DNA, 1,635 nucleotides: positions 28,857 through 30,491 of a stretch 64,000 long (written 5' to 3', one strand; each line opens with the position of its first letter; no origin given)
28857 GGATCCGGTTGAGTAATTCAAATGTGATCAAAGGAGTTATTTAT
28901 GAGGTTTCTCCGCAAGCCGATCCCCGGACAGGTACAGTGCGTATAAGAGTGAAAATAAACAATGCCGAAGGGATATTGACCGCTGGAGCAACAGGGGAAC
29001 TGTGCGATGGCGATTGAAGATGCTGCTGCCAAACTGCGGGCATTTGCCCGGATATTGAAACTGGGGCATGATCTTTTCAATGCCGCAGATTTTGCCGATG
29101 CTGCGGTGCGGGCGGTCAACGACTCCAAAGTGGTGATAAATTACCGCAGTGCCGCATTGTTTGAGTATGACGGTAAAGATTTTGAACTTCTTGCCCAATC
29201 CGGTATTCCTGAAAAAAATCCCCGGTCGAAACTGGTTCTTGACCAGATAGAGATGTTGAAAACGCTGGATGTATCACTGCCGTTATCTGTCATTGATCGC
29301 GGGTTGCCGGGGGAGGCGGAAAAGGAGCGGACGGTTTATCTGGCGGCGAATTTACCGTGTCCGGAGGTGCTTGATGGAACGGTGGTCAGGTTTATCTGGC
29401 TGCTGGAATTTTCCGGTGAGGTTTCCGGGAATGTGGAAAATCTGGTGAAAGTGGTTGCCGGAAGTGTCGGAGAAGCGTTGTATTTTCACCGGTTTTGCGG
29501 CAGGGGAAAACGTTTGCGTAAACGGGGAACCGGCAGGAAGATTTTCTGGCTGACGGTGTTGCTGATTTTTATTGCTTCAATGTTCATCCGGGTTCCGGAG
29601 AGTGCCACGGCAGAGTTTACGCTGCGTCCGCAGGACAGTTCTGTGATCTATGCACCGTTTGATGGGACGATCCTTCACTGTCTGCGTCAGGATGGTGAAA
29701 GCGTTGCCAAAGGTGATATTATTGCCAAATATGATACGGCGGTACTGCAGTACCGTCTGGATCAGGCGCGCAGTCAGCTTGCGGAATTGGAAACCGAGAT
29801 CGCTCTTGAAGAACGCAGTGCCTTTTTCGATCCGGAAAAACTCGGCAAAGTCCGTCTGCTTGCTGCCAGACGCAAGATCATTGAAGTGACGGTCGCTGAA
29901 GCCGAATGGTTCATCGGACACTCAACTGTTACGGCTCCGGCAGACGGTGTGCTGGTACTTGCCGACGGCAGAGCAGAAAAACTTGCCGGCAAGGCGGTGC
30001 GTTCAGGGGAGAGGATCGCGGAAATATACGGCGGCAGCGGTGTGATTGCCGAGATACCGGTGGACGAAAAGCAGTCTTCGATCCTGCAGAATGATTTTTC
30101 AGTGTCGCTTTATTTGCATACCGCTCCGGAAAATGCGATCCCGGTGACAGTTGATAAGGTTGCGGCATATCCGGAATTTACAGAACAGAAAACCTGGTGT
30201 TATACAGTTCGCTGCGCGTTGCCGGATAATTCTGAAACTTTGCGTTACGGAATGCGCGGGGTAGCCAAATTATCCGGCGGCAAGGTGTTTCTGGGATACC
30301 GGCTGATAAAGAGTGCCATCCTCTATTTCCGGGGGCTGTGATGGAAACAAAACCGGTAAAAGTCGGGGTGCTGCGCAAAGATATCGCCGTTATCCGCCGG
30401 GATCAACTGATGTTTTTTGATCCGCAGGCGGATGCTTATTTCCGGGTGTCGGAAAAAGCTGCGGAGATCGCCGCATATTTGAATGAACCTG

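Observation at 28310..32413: GAF-like / PqqD-like / M50-protease membrane-fusion triad welded onto the 3' end of a T1SS-adhesin operon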

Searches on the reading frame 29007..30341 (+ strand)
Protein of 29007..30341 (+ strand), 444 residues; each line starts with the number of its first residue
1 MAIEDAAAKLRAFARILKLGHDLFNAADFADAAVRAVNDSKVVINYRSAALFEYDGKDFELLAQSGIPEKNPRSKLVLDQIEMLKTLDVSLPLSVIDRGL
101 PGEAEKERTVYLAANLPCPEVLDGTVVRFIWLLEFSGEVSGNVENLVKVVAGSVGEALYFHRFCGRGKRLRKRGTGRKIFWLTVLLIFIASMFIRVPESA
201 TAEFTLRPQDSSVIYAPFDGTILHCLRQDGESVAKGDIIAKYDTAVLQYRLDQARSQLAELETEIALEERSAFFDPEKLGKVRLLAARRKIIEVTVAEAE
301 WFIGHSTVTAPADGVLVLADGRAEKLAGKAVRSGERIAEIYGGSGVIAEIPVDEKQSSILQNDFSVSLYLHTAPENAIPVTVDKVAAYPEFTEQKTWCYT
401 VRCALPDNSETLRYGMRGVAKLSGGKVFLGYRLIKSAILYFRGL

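Call 3: search_protein_families(library=pfam, proteins=[window:29007-30341:+], max_evalue=0.01)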
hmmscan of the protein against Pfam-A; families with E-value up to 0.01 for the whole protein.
window:29007-30341:+ (444 aa): 2 families
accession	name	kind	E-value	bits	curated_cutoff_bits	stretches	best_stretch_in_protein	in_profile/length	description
PF13437.12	HlyD_3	-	9.8e-12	46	22.2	1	307-415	1-106/106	HlyD family secretion protein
PF16576.10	HlyD_D23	-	7.3e-09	35.7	30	1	302-416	105-212/214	Barrel-sandwich domain of CusB or HlyD membrane-fusion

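Call 4: search_protein_families(library=ncbifam, proteins=[window:29007-30341:+], max_evalue=0.01)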
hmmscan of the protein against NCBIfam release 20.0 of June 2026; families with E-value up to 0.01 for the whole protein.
window:29007-30341:+ (444 aa): 9 families
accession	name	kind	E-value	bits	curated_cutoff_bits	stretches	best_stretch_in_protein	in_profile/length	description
TIGR01730.1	RND_mfp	subfamily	1.1e-16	60.7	94.9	2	197-271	12-86/322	efflux RND transporter periplasmic adaptor subunit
TIGR01000.1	bacteriocin_acc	subfamily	3.3e-07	29.5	258.85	1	294-427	305-444/457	bacteriocin secretion accessory protein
TIGR01843.1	type_I_hlyD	subfamily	3.3e-05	23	208.65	1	179-266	10-98/422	HlyD family type I secretion periplasmic adaptor subunit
TIGR00999.1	8a0102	subfamily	0.00021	20.5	319.3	0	302-421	92-200/271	CzcB/NccB family metal efflux transporter periplasmic adaptor subunit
NF007785.0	PRK10476.1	equivalog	0.00023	20.1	376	0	211-271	48-108/347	multidrug transporter subunit MdtN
NF008589.1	PRK11556.1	equivalog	0.00069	18.6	391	1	196-285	69-157/392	MdtA/MuxA family multidrug efflux RND transporter periplasmic adaptor subunit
TIGR03794.1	NHLM_micro_HlyD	equivalog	0.0013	17.7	156.2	1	214-264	61-111/421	NHLP bacteriocin system secretion protein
TIGR00998.1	8a0101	subfamily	0.0041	16.1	390.8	1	206-266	37-97/334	EmrA/EmrK family multidrug efflux transporter periplasmic adaptor subunit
NF002939.0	PRK03598.1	equivalog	0.0069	15.6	393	0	248-405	145-308/332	secretion protein HlyD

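Call 21: find_homologous_proteins(query=window:29007-30338:+)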
Query window:29007-30338:+ (444 aa): 89 proteins with E <= 0.001 among 8000 candidates.
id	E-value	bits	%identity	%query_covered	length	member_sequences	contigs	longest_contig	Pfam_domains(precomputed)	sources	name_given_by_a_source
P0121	7.6e-289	975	100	100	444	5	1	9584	-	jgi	-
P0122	1.7e-178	612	62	100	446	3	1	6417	-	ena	-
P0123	1.3e-174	599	62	100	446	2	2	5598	-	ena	-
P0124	1.7e-156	539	57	100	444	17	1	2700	-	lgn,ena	-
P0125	2.0e-150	520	56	100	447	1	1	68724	-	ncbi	-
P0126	9.7e-150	517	54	100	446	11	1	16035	-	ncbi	-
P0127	3.5e-148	512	55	100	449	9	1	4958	-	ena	-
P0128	5.3e-145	502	56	100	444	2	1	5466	-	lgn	-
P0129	7.1e-144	498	53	100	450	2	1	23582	-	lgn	-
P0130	2.9e-143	496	53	100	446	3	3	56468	-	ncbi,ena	-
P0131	2.0e-142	493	53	100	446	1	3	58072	-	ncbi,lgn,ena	-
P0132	5.3e-142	492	53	100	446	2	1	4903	-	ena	-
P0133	2.7e-140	486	53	100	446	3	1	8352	-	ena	-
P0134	3.9e-140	486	53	100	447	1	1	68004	-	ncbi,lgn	-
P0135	4.2e-140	485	53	100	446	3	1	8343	-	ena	-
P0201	4.4e-6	44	26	55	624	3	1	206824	PF25973.1,PF13185.13,PF01590.33,PF25919.1,PF25917.1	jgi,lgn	jgi:hypothetical protein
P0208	8.5e-4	37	25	53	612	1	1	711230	PF25973.1,PF13185.13,PF01590.33,PF25919.1,PF13492.13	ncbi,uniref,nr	ncbi:HlyD family efflux transporter periplasmic adaptor subunit [Roseateles violae]|uniref:Efflux RN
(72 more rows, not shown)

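Call 22: find_encoding_contigs(protein=P0208, flank=10000, max_places=3)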
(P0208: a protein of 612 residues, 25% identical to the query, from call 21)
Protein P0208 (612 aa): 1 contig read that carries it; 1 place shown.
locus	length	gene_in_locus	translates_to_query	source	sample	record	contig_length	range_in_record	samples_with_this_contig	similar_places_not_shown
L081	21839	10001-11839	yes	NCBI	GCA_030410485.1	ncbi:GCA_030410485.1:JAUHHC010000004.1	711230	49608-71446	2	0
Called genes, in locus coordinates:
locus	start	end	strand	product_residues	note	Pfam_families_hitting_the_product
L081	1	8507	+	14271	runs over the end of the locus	-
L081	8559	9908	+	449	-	PF02321:OEP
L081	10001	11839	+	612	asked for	PF01590:GAF, PF13185:GAF_2 (weak), PF13492:GAF_3, PF25919:BSH_CusB (faint), PF25973:BSH_CzcB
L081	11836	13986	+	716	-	PF05402:PqqD (faint)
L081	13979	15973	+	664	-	PF07517:SecA_DEAD, PF01043:SecA_PP_bind, PF21090:P-loop_SecA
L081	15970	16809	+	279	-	PF25919:BSH_CusB (faint), PF00364:Biotin_lipoyl (faint), PF25917:BSH_RND, PF25973:BSH_CzcB, PF25984:BSH_YknX (weak), PF25876:HH_MFP_RND (weak), PF25954:Beta-barrel_RND_2 (weak)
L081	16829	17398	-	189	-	PF03167:UDG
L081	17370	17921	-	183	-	-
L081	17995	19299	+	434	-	PF01370:Epimerase, PF05368:NmrA (weak), PF07993:NAD_binding_4 (weak), PF13460:NAD_binding_10, PF13781:DoxX_3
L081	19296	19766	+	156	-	PF10027:DUF2269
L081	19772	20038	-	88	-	-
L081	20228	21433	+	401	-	PF08240:ADH_N, PF00107:ADH_zinc_N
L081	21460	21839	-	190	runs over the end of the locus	-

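Call 23: find_encoding_contigs(protein=P0201, flank=10000, max_places=3)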
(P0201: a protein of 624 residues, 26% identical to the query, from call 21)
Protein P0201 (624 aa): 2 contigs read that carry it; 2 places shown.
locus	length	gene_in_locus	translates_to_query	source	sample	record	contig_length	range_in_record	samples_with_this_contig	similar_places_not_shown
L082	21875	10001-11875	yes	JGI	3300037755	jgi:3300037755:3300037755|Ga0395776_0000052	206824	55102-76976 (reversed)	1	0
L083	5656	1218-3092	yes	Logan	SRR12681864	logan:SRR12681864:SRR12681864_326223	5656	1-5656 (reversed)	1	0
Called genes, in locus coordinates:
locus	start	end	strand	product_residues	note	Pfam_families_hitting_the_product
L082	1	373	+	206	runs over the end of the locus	-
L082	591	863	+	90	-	-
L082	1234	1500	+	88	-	PF14697:Fer4_21 (faint), PF12800:Fer4_4 (faint), PF12838:Fer4_7, PF13187:Fer4_9 (weak), PF12797:Fer4_2 (weak), PF00037:Fer4, PF12837:Fer4_6 (weak), PF13237:Fer4_10 (weak), +1 more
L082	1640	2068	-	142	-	-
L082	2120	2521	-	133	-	-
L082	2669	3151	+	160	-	PF20382:DUF6677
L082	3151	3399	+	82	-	-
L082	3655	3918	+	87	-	-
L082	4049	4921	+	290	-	-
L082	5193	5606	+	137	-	PF01741:MscL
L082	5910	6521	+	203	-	PF01728:FtsJ, PF13847:Methyltransf_31 (weak)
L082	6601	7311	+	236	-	PF01022:HTH_5, PF12840:HTH_20, PF13412:HTH_24, PF01047:MarR (weak), PF12802:MarR_2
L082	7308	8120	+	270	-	PF10604:Polyketide_cyc2 (weak), PF08327:AHSA1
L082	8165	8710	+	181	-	PF07617:DUF1579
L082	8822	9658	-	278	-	PF00364:Biotin_lipoyl (faint)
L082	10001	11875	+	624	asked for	PF01590:GAF, PF13185:GAF_2 (weak), PF25917:BSH_RND (weak), PF25919:BSH_CusB (weak), PF25973:BSH_CzcB (weak)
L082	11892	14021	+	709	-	-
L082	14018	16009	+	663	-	PF07517:SecA_DEAD, PF01043:SecA_PP_bind, PF21090:P-loop_SecA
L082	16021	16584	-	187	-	-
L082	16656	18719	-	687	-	PF03483:B3_4, PF03484:B5, PF17759:tRNA_synthFbeta, PF03147:FDX-ACB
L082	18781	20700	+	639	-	PF00012:HSP70, PF06723:MreB_Mbl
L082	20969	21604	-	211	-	PF02190:LON_substr_bdg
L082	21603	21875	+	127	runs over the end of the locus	-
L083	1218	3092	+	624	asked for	PF01590:GAF, PF13185:GAF_2 (weak), PF25917:BSH_RND (weak), PF25919:BSH_CusB (weak), PF25973:BSH_CzcB (weak)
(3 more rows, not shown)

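Call 31: search_protein_families(library=ncbifam, proteins=[L081:11836-13983:+, L081:13979-15970:+, L081:15970-16806:+, L081:10001-11836:+, L082:11892-14018:+, L082:14018-16006:+], max_evalue=0.001)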
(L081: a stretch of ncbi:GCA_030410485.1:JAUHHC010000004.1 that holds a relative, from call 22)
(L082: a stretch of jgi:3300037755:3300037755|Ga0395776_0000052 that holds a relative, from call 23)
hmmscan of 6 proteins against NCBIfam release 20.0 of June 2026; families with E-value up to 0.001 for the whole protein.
L081:11836-13983:+ (716 aa): 4 families
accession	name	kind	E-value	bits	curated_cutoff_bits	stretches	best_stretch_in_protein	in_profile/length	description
NF041824.1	daptide_HExxH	equivalog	8.3e-41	140.4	300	1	20-412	2-372/379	daptide biosynthesis intramembrane metalloprotease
NF058609.1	RiPP_HExxH_LiaK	equivalog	3.9e-07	30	225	1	195-326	89-216/246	YydH/LiaK family epipeptide maturation metalloprotease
TIGR03859.1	PQQ_PqqD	equivalog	8e-05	22.5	46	1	19-101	1-79/81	pyrroloquinoline quinone biosynthesis peptide chaperone PqqD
TIGR01730.1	RND_mfp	subfamily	0.0007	18.6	94.9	0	462-534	25-96/322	efflux RND transporter periplasmic adaptor subunit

L081:13979-15970:+ (664 aa): 8 families
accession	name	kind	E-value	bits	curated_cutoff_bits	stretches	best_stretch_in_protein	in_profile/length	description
NF009538.1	PRK12904.1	equivalog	1.1e-163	546.4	814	3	245-548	194-491/814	preprotein translocase subunit SecA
TIGR00963.1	secA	equivalog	2.8e-163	545.1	800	3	246-548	173-473/787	preprotein translocase subunit SecA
NF006630.0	PRK09200.1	subfamily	1.4e-159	532.7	862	2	245-653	195-605/789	preprotein translocase subunit SecA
TIGR04397.1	SecA2_Bac_anthr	exception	3.9e-144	481.6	1085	2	244-605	192-550/774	accessory Sec system translocase SecA2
NF009536.0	PRK12901.1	equivalog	1.7e-136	456.9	1493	3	331-653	484-807/1118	preprotein translocase subunit SecA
TIGR03714.1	secA2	equivalog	4e-132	442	930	2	246-607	192-550/762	accessory Sec system translocase SecA2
TIGR04221.1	SecA2_Mycobac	equivalog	1.1e-117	394.2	725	2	250-644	197-597/762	accessory Sec system translocase SecA2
NF012136.0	SecA2_Lm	equivalog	6.3e-113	378.3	1100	2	248-601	194-543/776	accessory Sec system translocase SecA2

L081:15970-16806:+ (279 aa): 20 families
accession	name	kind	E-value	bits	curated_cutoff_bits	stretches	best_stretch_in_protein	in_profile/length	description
TIGR01730.1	RND_mfp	subfamily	5.6e-41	140.6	94.9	1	39-278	21-244/322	efflux RND transporter periplasmic adaptor subunit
TIGR00999.1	8a0102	subfamily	1.1e-21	77.2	319.3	1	65-273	3-196/271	CzcB/NccB family metal efflux transporter periplasmic adaptor subunit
NF008589.1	PRK11556.1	equivalog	3.2e-16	59.2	391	1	40-255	80-287/392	MdtA/MuxA family multidrug efflux RND transporter periplasmic adaptor subunit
NF007362.0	PRK09859.1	equivalog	4.9e-15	55.5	738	1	9-273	29-288/385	multidrug transporter subunit MdtE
NF007132.1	PRK09578.1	equivalog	2.7e-13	49.4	512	1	19-217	43-224/396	MexX/AxyX family multidrug efflux RND transporter periplasmic adaptor subunit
NF008606.0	PRK11578.1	equivalog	8.3e-12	44.9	342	1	40-211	57-229/371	macrolide transporter subunit MacA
NF033138.2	RND-peri-MexC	equivalog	1.4e-11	44.2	625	1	38-210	57-215/375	MexC family multidrug efflux RND transporter periplasmic adaptor subunit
NF000272.2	OqxA_adapt_sub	exception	6.7e-11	41.8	835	1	31-194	54-204/391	multidrug efflux RND transporter periplasmic adaptor subunit OqxA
TIGR01843.1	type_I_hlyD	subfamily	3.1e-10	39.6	208.65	2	50-118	49-117/422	HlyD family type I secretion periplasmic adaptor subunit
TIGR02971.1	heterocyst_DevB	subfamily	3.9e-10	39.6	129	2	52-116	21-88/327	ABC exporter membrane fusion protein, DevB family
NF011604.1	PRK15030.1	equivalog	5.7e-10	38.7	765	1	45-277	66-296/397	multidrug efflux RND transporter periplasmic adaptor subunit AcrA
TIGR00998.1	8a0101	subfamily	7.7e-09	34.9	390.8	0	45-231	43-267/334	EmrA/EmrK family multidrug efflux transporter periplasmic adaptor subunit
NF007785.0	PRK10476.1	equivalog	5.9e-08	31.9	376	1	44-88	48-92/347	multidrug transporter subunit MdtN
NF002939.0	PRK03598.1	equivalog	1e-07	31.5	393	1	44-88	44-88/332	secretion protein HlyD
NF033834.1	RND_adapt_MexA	exception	1.4e-07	31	750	1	43-271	62-275/373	multidrug efflux RND transporter periplasmic adaptor subunit MexA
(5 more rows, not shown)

L081:10001-11836:+ (612 aa): 11 families
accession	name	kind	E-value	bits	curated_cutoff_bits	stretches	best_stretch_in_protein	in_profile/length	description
TIGR01730.1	RND_mfp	subfamily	1.7e-24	86.4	94.9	1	379-587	23-247/322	efflux RND transporter periplasmic adaptor subunit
TIGR01843.1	type_I_hlyD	subfamily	2.4e-14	53.2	208.65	1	436-552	236-352/422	HlyD family type I secretion periplasmic adaptor subunit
TIGR00999.1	8a0102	subfamily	5.5e-14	51.9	319.3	1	432-578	54-195/271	CzcB/NccB family metal efflux transporter periplasmic adaptor subunit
TIGR00998.1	8a0101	subfamily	3.6e-12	45.9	390.8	2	433-533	167-265/334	EmrA/EmrK family multidrug efflux transporter periplasmic adaptor subunit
NF007785.0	PRK10476.1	equivalog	7.6e-09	34.8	376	1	427-533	167-269/347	multidrug transporter subunit MdtN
TIGR02971.1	heterocyst_DevB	subfamily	2.1e-08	33.9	129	1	431-538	161-269/327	ABC exporter membrane fusion protein, DevB family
NF011715.0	PRK15136.1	equivalog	4.3e-05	22.3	563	0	426-544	172-286/390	multidrug efflux MFS transporter periplasmic adaptor subunit EmrA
NF002939.0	PRK03598.1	equivalog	0.00015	21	393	1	441-537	174-269/332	secretion protein HlyD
NF008606.0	PRK11578.1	equivalog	0.00029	20.1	342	0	440-551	155-265/371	macrolide transporter subunit MacA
NF045680.1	DiMtlExpIhpB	equivalog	0.00057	19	450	0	385-415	101-132/326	divalent metal ion exporter adaptor subunit IhpB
NF004309.0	PRK05704.1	equivalog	0.00059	19.3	449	1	385-492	49-153/408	2-oxoglutarate dehydrogenase complex dihydrolipoyllysine-residue succinyltransferase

L082:11892-14018:+ (709 aa): 1 family
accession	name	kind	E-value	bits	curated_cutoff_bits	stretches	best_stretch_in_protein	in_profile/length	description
NF041824.1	daptide_HExxH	equivalog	1.4e-44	152.8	300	1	21-413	2-367/379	daptide biosynthesis intramembrane metalloprotease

L082:14018-16006:+ (663 aa): 8 families
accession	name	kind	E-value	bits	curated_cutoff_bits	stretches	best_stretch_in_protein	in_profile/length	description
NF009538.1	PRK12904.1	equivalog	1.4e-139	466.7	814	3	250-553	194-492/814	preprotein translocase subunit SecA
NF006630.0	PRK09200.1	subfamily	1.9e-137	459.5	862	2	256-609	201-552/789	preprotein translocase subunit SecA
TIGR00963.1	secA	equivalog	3.6e-136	455.4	800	3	251-552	173-473/787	preprotein translocase subunit SecA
TIGR04397.1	SecA2_Bac_anthr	exception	2.5e-124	416.2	1085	2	252-607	195-548/774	accessory Sec system translocase SecA2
NF009536.0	PRK12901.1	equivalog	7.9e-120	401.7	1493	2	346-603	494-751/1118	preprotein translocase subunit SecA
TIGR04221.1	SecA2_Mycobac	equivalog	1.7e-114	383.7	725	1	91-613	54-560/762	accessory Sec system translocase SecA2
TIGR03714.1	secA2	equivalog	3.6e-114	382.6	930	2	258-609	199-548/762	accessory Sec system translocase SecA2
NF012136.0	SecA2_Lm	equivalog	8.3e-98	328.3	1100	1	99-608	61-546/776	accessory Sec system translocase SecA2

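Call 55: predict_structure(alignment_id=A2)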
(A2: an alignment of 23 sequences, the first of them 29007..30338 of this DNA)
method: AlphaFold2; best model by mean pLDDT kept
length: 444 residues; sequences in the alignment: 23
mean_pLDDT: 85.5   pTM: 0.46
mean pLDDT of the five models: 85.5, 85.2, 85.1, 83.6, 83.5
residues with pLDDT >= 90: 194; 70-90: 213; 50-70: 28; < 50: 9
segments of 3 or more residues with pLDDT < 50: 167-174
pLDDT, mean of each block of 10 residues (from residue 1): 71 89 90 92 90 90 87 87 86 78 62 89 78 86 87 91 61 61 90 88 89 92 91 91 93 94 90 80 92 94 93 89 88 92 83 86 88 89 89 85 82 85 88 77 64
secondary structure, 60 per line:
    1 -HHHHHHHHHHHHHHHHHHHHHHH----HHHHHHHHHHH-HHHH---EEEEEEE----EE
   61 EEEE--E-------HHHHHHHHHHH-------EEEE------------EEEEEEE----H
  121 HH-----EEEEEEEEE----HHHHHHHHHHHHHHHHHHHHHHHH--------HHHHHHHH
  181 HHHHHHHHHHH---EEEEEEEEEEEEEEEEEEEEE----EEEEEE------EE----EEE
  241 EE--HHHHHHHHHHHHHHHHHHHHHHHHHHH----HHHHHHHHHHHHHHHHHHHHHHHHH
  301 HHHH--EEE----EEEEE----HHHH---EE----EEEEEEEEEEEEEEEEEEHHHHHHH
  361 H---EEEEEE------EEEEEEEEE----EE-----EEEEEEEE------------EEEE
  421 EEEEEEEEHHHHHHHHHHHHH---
elements in order: H2-24 H29-39 H41-44 E48-54 E59-64 H75-85 E93-96 E109-115 E128-136 H141-164 H173-191 E195-215 E220-225 E238-242 H245-271 H276-304 E307-309 E314-318 H323-326 E336-353 H354-361 E365-370 E377-385 E397-404 E417-428 H429-441

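Call 63: fold_search(model_id=the predicted structure, library=pdb)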
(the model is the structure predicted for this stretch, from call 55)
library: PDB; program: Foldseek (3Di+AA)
matches with E <= 10: 793; with E <= 0.001: 86
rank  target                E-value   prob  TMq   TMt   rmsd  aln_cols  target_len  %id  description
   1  3fpp_A                8.5e-16  1.00  0.37  0.57   6.5       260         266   15  Crystal structure of E.coli MacA (released 2009-04-28)
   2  3fpp_B                3.0e-14  1.00  0.40  0.61   5.8       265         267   15  Crystal structure of E.coli MacA (released 2009-04-28)
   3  9qgy_G                3.7e-14  1.00  0.41  0.51   6.0       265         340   15  Structure of the YbjP lipoprotein bound to the MacAB-TolC tripartite efflux pump (released 2026-03-25)
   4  4dk0                  6.1e-14  1.00  0.42  0.55   5.3       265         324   14  Crystal structure of MacA from Actinobacillus actinomycetemcomitans (released 2012-03-07)
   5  1vf7_E                6.9e-14  1.00  0.37  0.57   5.6       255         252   16  Crystal structure of the membrane fusion protein, MexA of the multidrug transporter (released 2004-05-25)
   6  1vf7_C                1.7e-13  1.00  0.37  0.60   5.2       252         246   16  Crystal structure of the membrane fusion protein, MexA of the multidrug transporter (released 2004-05-25)
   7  2f1m_A                2.6e-13  1.00  0.35  0.62   5.2       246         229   16  Conformational flexibility in the multidrug efflux system protein AcrA (released 2006-03-21)
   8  4l8j                  2.6e-13  1.00  0.32  0.40   7.3       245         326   13  Crystal structure of a Putative efflux transporter (BACEGG_01895) from Bacteroides eggerthii DSM 20697 at 2.06 A resolut (released 2013-07-03)
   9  5nik_D                3.9e-13  1.00  0.38  0.48   6.6       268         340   15  Structure of the MacAB-TolC ABC-type tripartite multidrug efflux pump (released 2017-05-24)
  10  6iok_J                5.5e-13  1.00  0.34  0.43   6.6       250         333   14  Cryo-EM structure of multidrug efflux pump MexAB-OprM (0 degree state) (released 2019-04-03)
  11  6ta5_E                6.5e-13  1.00  0.34  0.42   6.6       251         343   15  OprM-MexA complex from the MexAB-OprM Pseudomonas aeruginosa whole assembly reconstituted in nanodiscs (released 2020-09-16)
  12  9tg4_F                9.1e-13  1.00  0.36  0.44   6.4       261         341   14  Structure of the YbjP lipoprotein bound to the AcrABZ-TolC efflux pump (released 2026-04-08)
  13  9v53_A1               9.7e-13  1.00  0.35  0.43   6.5       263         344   16  Structure of TolC, YbjP, and AcrABZ complex (released 2025-11-05)
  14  6ta5_D                1.2e-12  1.00  0.34  0.41   6.7       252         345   15  OprM-MexA complex from the MexAB-OprM Pseudomonas aeruginosa whole assembly reconstituted in nanodiscs (released 2020-09-16)
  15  9tg4_E                1.4e-12  1.00  0.36  0.44   6.2       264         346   16  Structure of the YbjP lipoprotein bound to the AcrABZ-TolC efflux pump (released 2026-04-08)
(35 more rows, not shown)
